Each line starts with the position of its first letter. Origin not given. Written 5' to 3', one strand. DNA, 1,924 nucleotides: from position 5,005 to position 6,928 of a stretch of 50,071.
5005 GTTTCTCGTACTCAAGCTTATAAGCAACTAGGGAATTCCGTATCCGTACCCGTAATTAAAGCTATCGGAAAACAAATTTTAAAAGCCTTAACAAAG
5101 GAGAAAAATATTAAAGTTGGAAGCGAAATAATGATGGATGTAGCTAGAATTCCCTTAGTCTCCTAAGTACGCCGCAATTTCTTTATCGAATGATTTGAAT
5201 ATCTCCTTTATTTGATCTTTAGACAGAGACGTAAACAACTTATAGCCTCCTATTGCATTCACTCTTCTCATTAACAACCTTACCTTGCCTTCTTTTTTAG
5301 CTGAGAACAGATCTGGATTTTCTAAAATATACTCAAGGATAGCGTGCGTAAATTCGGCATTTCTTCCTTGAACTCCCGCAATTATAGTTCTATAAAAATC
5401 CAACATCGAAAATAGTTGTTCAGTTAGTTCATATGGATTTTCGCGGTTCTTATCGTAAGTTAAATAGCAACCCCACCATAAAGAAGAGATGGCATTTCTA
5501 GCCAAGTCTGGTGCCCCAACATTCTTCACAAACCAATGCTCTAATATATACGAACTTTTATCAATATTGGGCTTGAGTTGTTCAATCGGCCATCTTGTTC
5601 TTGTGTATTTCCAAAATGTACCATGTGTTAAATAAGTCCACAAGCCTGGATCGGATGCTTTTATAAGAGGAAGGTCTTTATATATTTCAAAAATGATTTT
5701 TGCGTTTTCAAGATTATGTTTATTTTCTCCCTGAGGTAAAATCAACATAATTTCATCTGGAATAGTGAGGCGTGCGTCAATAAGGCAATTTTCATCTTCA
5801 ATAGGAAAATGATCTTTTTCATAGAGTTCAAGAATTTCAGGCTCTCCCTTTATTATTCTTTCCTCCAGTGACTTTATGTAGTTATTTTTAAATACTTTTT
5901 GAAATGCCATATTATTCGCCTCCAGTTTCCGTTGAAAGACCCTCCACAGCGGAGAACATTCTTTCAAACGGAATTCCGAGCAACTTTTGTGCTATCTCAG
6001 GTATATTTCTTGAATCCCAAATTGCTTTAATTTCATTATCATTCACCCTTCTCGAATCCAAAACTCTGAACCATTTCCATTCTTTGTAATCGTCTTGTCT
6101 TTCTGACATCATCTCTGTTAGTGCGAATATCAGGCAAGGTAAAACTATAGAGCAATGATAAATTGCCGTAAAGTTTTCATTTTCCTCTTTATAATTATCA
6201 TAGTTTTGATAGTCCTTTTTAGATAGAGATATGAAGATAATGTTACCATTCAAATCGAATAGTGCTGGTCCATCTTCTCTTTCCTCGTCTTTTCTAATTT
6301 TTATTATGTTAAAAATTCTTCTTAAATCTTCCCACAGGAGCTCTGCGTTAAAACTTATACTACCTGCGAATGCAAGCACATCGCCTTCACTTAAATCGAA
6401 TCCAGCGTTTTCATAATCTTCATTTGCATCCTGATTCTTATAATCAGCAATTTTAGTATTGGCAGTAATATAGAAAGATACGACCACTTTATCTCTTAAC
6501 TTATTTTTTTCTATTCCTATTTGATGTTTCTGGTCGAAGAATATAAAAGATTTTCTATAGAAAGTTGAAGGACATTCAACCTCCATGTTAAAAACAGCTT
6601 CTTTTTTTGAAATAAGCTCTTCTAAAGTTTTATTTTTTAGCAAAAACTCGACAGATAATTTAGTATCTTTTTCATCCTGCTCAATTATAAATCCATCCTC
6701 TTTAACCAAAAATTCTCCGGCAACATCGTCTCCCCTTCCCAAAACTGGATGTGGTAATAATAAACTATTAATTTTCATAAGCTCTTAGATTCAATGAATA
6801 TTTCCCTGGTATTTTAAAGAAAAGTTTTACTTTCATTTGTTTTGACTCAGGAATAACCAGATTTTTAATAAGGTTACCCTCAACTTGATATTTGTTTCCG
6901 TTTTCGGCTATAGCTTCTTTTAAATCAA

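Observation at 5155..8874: GHKL-ATPase-led operon of unassignable proteins, convergent on dcm-vsr: candidate uncharacterised restriction/defence system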

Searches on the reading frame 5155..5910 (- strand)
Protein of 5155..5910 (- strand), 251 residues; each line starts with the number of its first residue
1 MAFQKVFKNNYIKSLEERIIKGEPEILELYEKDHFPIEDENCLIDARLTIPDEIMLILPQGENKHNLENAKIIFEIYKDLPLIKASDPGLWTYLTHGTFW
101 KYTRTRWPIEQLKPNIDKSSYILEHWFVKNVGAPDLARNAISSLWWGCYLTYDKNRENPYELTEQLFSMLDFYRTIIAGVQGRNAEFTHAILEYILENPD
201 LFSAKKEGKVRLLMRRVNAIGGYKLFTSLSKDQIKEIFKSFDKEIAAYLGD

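Call 3: search_protein_families(library=pfam, proteins=[window:5155-5910:-], max_evalue=0.1)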
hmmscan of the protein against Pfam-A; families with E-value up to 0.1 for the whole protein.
window:5155-5910:- (251 aa): 1 family
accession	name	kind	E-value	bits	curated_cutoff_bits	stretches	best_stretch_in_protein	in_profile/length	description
PF19866.4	DUF6339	-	1.2e-49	168.8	23.2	1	67-239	3-174/175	Family of unknown function (DUF6339)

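Call 4: search_protein_families(library=padloc, proteins=[window:5155-5910:-], max_evalue=0.1)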
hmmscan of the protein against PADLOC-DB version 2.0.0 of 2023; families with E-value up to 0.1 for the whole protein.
window:5155-5910:- (251 aa): 4 families
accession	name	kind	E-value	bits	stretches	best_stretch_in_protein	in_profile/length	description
PDLC04586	PDC-M33C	-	2.5e-46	156.2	1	38-240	38-237/247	-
PDLC04584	PDC-M33C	-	1.4e-19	68.7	1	38-241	40-241/250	-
PDLC04585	PDC-M33C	-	7.2e-19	66.5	1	66-239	67-246/346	-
PDLC04587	PDC-M33C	-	4.2e-18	63.7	1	55-238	53-238/312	-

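Call 5: search_protein_families(library=ncbifam, proteins=[window:5155-5910:-], max_evalue=0.1)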
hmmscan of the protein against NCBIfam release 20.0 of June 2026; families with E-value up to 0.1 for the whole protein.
window:5155-5910:- (251 aa): 0 families

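Call 14: find_homologous_proteins(query=window:5155-5910:-)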
Query window:5155-5910:- (251 aa): 51 proteins with E <= 0.001 among 367 candidates.
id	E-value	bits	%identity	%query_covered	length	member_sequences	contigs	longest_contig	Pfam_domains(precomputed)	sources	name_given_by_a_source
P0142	2.3e-167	573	100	100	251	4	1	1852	PF19866.5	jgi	jgi:hypothetical protein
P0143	2.8e-125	435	75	99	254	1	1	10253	PF19866.5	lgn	-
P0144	4.3e-125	434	74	99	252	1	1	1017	PF19866.5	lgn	-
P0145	6.5e-118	411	70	99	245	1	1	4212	PF19866.5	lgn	-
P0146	2.7e-114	399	74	92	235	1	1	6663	PF19866.5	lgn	-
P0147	1.0e-113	397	68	99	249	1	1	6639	PF19866.5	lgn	-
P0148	1.6e-113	396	68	100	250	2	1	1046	PF19866.5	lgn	-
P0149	4.3e-113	395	69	99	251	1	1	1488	PF19866.5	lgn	-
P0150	5.9e-112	391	68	100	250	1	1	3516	PF19866.5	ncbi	-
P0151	4.7e-111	388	67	100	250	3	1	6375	PF19866.5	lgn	-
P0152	2.3e-109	383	64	100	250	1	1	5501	PF19866.5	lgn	-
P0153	6.1e-109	381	68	98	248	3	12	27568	PF19866.5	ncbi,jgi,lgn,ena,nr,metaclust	ncbi:hypothetical protein COY15_05135 [Candidatus Roizmanbacteria bacterium CG_4_10_14_0_2_um_filter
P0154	1.5e-106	373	66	98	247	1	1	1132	PF19866.5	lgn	-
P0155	3.6e-106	372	65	99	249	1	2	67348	PF19866.5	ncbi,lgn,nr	ncbi:hypothetical protein HZC27_02930 [Candidatus Roizmanbacteria bacterium]|nr:hypothetical protein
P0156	3.0e-77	277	82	59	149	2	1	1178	PF19866.5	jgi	jgi:hypothetical protein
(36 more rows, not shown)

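Call 29: search_solved_structures(query=A3, max_evalue=10, show_alignments=2)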
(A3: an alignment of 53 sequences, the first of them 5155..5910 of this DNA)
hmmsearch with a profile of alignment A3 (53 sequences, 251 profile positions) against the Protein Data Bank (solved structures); distinct sequences matched with E-value up to 10: 9.
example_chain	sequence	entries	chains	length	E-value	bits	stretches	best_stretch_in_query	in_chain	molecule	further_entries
7wlr_B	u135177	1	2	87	0.46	13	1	197-245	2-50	Histone H4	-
9lox_B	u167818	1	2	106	0.48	12.9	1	196-245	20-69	Histone H4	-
3c5p_A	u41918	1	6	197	0.51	12.8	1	7-58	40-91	Protein BAS0735 of unknown function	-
7xay_E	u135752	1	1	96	1.2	11.6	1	196-245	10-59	Histone H4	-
8x2x_B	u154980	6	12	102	1.4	11.4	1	196-245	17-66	Histone H4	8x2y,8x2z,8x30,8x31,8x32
1id3_B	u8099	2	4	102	1.4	11.4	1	196-245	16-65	HISTONE H4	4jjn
4kud_B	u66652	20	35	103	1.5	11.3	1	196-245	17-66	Histone H4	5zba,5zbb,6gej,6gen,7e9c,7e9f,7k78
7on1_b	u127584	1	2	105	1.5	11.3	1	196-245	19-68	Histone H4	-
2yfw_B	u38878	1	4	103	1.6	11.2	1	196-245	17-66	HISTONE H4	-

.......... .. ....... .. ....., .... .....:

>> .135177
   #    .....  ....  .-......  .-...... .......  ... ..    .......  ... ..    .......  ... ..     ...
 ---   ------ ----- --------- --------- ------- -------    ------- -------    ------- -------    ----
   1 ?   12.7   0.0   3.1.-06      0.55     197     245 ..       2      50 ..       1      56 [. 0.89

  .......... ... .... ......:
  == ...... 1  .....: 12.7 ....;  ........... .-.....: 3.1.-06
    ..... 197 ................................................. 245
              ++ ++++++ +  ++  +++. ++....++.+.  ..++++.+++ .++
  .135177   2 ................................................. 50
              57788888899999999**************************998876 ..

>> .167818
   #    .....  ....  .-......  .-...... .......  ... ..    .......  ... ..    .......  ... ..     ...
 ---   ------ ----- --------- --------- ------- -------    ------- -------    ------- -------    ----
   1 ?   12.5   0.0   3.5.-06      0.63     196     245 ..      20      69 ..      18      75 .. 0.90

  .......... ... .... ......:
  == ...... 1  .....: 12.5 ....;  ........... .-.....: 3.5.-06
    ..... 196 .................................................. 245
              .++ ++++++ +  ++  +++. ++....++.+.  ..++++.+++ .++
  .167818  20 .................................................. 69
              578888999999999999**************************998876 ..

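Call 101: search_protein_families(library=phrogs, proteins=[window:5155-5910:-], max_evalue=0.001)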
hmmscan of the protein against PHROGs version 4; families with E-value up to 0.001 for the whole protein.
window:5155-5910:- (251 aa): 0 families

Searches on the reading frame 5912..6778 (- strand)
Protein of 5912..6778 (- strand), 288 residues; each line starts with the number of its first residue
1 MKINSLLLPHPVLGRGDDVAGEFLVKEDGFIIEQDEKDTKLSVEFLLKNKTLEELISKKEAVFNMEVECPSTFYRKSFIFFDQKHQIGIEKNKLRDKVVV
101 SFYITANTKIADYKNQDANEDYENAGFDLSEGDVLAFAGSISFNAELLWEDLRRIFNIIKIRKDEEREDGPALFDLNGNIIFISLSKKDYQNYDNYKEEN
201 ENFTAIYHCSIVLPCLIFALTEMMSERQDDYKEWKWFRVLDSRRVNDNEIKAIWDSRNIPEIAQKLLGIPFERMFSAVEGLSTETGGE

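Call 3: search_protein_families(library=pfam, proteins=[window:5912-6778:-], max_evalue=0.1)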
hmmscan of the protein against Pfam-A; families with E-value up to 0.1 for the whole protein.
window:5912-6778:- (288 aa): 1 family
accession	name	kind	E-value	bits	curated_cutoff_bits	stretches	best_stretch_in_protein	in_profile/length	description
PF07943.18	PBP5_C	-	0.077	13.6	21.2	0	22-68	27-72/91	Penicillin-binding protein 5, C-terminal domain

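Call 4: search_protein_families(library=padloc, proteins=[window:5912-6778:-], max_evalue=0.1)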
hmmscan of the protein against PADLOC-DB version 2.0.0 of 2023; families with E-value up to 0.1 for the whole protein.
window:5912-6778:- (288 aa): 1 family
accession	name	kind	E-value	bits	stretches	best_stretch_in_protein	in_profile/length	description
PDLC04583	PDC-M33B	-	1.5e-61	206.3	1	1-283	1-284/289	-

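Call 5: search_protein_families(library=ncbifam, proteins=[window:5912-6778:-], max_evalue=0.1)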
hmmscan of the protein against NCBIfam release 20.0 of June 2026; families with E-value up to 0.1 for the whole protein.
window:5912-6778:- (288 aa): 0 families

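Call 13: find_homologous_proteins(query=window:5912-6778:-)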
Query window:5912-6778:- (288 aa): 21 proteins with E <= 0.001 among 1199 candidates.
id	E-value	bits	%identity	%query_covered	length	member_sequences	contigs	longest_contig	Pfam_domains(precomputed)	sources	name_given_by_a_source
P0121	1.5e-188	643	100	100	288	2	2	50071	-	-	-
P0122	2.4e-140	485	74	100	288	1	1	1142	-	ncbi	-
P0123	2.4e-131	455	71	100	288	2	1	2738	-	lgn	-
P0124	7.6e-130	450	69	100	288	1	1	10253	-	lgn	-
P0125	1.9e-126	439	67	100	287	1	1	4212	-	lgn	-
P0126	2.0e-125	436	68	100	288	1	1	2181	-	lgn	-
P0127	7.5e-124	431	67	100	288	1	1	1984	-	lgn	-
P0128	1.5e-119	416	64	99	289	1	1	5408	-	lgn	-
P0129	1.2e-118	414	64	99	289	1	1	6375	-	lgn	-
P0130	3.4e-118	412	66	100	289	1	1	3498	-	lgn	-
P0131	4.9e-117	408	65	99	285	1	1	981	-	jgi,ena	-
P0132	8.6e-116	404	64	99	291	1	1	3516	-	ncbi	-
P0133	1.6e-114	400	63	100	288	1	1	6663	-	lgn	-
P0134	2.8e-114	399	63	99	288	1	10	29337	-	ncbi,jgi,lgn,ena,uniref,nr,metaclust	ncbi:hypothetical protein CO051_03505 [Candidatus Roizmanbacteria bacterium CG_4_9_14_0_2_um_filter_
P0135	7.4e-113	394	62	98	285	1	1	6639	-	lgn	-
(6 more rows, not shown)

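Call 28: search_solved_structures(query=A2, max_evalue=10, show_alignments=2)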
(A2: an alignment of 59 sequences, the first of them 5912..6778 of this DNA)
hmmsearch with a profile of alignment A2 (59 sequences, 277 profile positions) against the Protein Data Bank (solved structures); distinct sequences matched with E-value up to 10: 0.

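Call 30: search_protein_families(library=pfam, alignment_id=A2, max_evalue=1)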
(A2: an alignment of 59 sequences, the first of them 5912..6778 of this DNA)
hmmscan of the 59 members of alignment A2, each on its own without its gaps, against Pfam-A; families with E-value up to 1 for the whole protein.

A. member 1, window:5912-6778:- (288 aa): 1 family
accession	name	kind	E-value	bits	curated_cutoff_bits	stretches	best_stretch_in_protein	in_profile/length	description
PF07943.18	PBP5_C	-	0.077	13.6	21.2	1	22-68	27-72/91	Penicillin-binding protein 5, C-terminal domain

B. families by the number of members that match (of 59 scanned): 34 families (the first 25 are shown)
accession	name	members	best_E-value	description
PF25488.1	RNaseT2L_C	2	0.0044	RNase T2-like C-terminal domain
PF20356.3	DUF6651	2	0.028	Family of unknown function (DUF6651)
PF21628.3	Gp10-like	2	0.039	Major coat protein-like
PF19464.4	DUF6001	2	0.06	Family of unknown function (DUF6001)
PF22083.2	I-HmuI_NUMOD-like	2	0.088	DNA endonuclease I-HmuI-like, NUMOD-like domain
PF12851.13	Tet_JBP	2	0.092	Oxygenase domain of the 2OGFeDO superfamily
PF18506.7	RelB-like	1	0.0017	RelB Antitoxin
PF15414.12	DUF4621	1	0.0093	Protein of unknown function (DUF4621)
PF18980.5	DUF5716_C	1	0.011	Family of unknown function (DUF5716) C-terminal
PF17572.7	DUF5478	1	0.013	Family of unknown function (DUF5478)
PF10279.14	Latarcin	1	0.013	Latarcin precursor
PF18252.6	Cu_bind_CorA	1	0.014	Copper(I)-binding protein CorA-like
PF12476.13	DUF3696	1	0.016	Protein of unknown function (DUF3696)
PF07453.19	NUMOD1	1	0.021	NUMOD1 domain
PF25796.1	BREX_BrxC_4th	1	0.024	BREX ATP-binding protein BrxC 4th domain with six-stranded beta sheet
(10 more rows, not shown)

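Call 73: predict_structure(alignment_id=A5)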
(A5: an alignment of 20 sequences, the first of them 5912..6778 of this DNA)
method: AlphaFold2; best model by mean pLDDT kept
length: 288 residues; sequences in the alignment: 20
mean_pLDDT: 81.2   pTM: 0.57
mean pLDDT of the five models: 81.2, 80.6, 79.6, 79.5, 78.3
residues with pLDDT >= 90: 114; 70-90: 111; 50-70: 49; < 50: 14
segments of 3 or more residues with pLDDT < 50: 1-8
pLDDT, mean of each block of 10 residues (from residue 1): 40 56 87 85 91 91 90 82 91 81 90 74 73 85 72 77 92 92 94 74 67 93 93 91 86 94 85 69 55
secondary structure, 60 per line:
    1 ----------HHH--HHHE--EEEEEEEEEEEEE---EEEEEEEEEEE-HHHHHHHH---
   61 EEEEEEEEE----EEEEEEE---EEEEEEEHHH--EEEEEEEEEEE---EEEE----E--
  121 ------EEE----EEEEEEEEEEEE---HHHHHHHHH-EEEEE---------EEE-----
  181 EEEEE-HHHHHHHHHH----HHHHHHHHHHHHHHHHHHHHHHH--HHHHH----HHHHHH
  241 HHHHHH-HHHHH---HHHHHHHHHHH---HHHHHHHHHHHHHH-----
elements in order: E22-34 E38-48 H50-57 E61-69 E74-80 E84-90 E96-106 E110-113 E127-129 E134-145 H149-157 E159-163 E173-175 E181-185 H187-196 H201-223 H226-230 H235-246 H248-252 H256-266 H270-283

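Call 75: search_protein_representatives(alignment_id=A5)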
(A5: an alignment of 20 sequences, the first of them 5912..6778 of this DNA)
Query: 20 sequences, 288 profile positions. Proteins with E-value up to 0.001 (for the whole library): 2572; up to 1e-10: 1890; up to 1e-30: 518. The best 150 are listed.
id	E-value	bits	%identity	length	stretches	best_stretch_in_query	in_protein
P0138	3.4e-141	485.9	-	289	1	1-288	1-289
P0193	6.9e-93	327.3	-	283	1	1-282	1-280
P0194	9.4e-89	313.8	-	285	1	1-286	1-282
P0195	4.0e-88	311.7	-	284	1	1-287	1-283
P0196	7.9e-88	310.8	-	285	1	1-284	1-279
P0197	2.2e-86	306.0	-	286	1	1-285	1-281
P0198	1.1e-85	303.8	-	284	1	1-285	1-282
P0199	2.7e-82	292.6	-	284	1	1-284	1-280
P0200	7.0e-82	291.2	-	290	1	1-284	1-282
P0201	1.2e-81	290.4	-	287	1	1-287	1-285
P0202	1.9e-80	286.5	-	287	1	1-283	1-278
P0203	2.2e-79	283.0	-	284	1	1-282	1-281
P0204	3.0e-79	282.6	-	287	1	1-280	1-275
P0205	3.6e-79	282.3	-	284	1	1-282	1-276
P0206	2.5e-77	276.3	-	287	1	1-288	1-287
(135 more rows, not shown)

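Call 76: fold_search(model_id=the predicted structure, library=pdb)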
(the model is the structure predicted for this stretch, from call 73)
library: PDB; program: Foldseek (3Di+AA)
matches with E <= 10: 1150; with E <= 0.001: 1
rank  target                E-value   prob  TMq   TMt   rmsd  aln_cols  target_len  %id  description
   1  7e9j_A                9.7e-04  1.00  0.24  0.14   4.1       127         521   11  Crystal Structure of POMGNT2 in complex with UDP (released 2021-05-05)
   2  1ern_B                1.6e-03  0.99  0.20  0.26   8.3       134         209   10  NATIVE STRUCTURE OF THE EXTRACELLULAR DOMAIN OF ERYTHROPOIETIN (EPO) RECEPTOR [EBP] (released 2000-01-07)
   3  1ern_A                2.6e-03  1.00  0.22  0.29   6.8       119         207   14  NATIVE STRUCTURE OF THE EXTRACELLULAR DOMAIN OF ERYTHROPOIETIN (EPO) RECEPTOR [EBP] (released 2000-01-07)
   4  7e9l_A                4.1e-03  0.99  0.22  0.13   6.7       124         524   10  Crystal Structure of POMGNT2 in complex with UDP and mono-mannosyl peptide (379Man short peptide) (released 2021-05-05)
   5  4qqv_C                4.1e-03  0.99  0.22  0.17  12.9       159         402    8  Extracellular domains of mouse IL-3 beta receptor (released 2014-09-03)
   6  2jix_C                4.6e-03  0.98  0.21  0.27   6.0       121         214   11  Crystal structure of ABT-007 FAB fragment with the soluble domain of EPO receptor (released 2007-07-10)
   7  6xfi                  5.5e-03  0.99  0.21  0.13   7.7       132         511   10  Crystal Structures of beta-1,4-N-Acetylglucosaminyltransferase 2 (POMGNT2): Structural Basis for Inherited Muscular Dyst (released 2021-04-21)
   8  6pok                  8.3e-03  0.97  0.25  0.35  10.1       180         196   10  Crystal structure of the Robo3 FN2-3 domains (released 2020-05-06)
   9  1a22_B                9.3e-03  0.97  0.21  0.29   8.0       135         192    7  HUMAN GROWTH HORMONE BOUND TO SINGLE RECEPTOR (released 1998-04-29)
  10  8kb7_A                1.0e-02  0.97  0.20  0.12   9.4       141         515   12  Crystal structure of UDP/mannose-bound AGO61/beta-1,4-N-Acetylglucosaminyltransferase 2 (POMGNT2) (released 2024-08-07)
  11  8rc4_g                1.1e-02  0.82  0.22  0.09   7.1       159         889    9  Structure of Integrator-PP2A complex (released 2024-02-07)
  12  3bpn_C                1.2e-02  0.99  0.24  0.23   6.5       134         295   10  Crystal structure of the IL4-IL4R-IL13Ra ternary complex (released 2008-02-05)
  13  1cn4_B                1.2e-02  0.90  0.20  0.26   6.3       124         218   10  ERYTHROPOIETIN COMPLEXED WITH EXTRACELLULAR DOMAINS OF ERYTHROPOIETIN RECEPTOR (released 1999-08-11)
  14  4nn6_B                1.2e-02  0.89  0.19  0.27   8.6       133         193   12  Cytokine receptor complex - Crystal form 1B (released 2014-03-19)
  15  6xi2_B                1.2e-02  0.99  0.23  0.14   6.3       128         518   12  Apo form of POMGNT2 (released 2021-04-21)
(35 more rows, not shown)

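Call 101: search_protein_families(library=phrogs, proteins=[window:5912-6778:-], max_evalue=0.001)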
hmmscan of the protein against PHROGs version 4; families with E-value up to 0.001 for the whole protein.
window:5912-6778:- (288 aa): 0 families
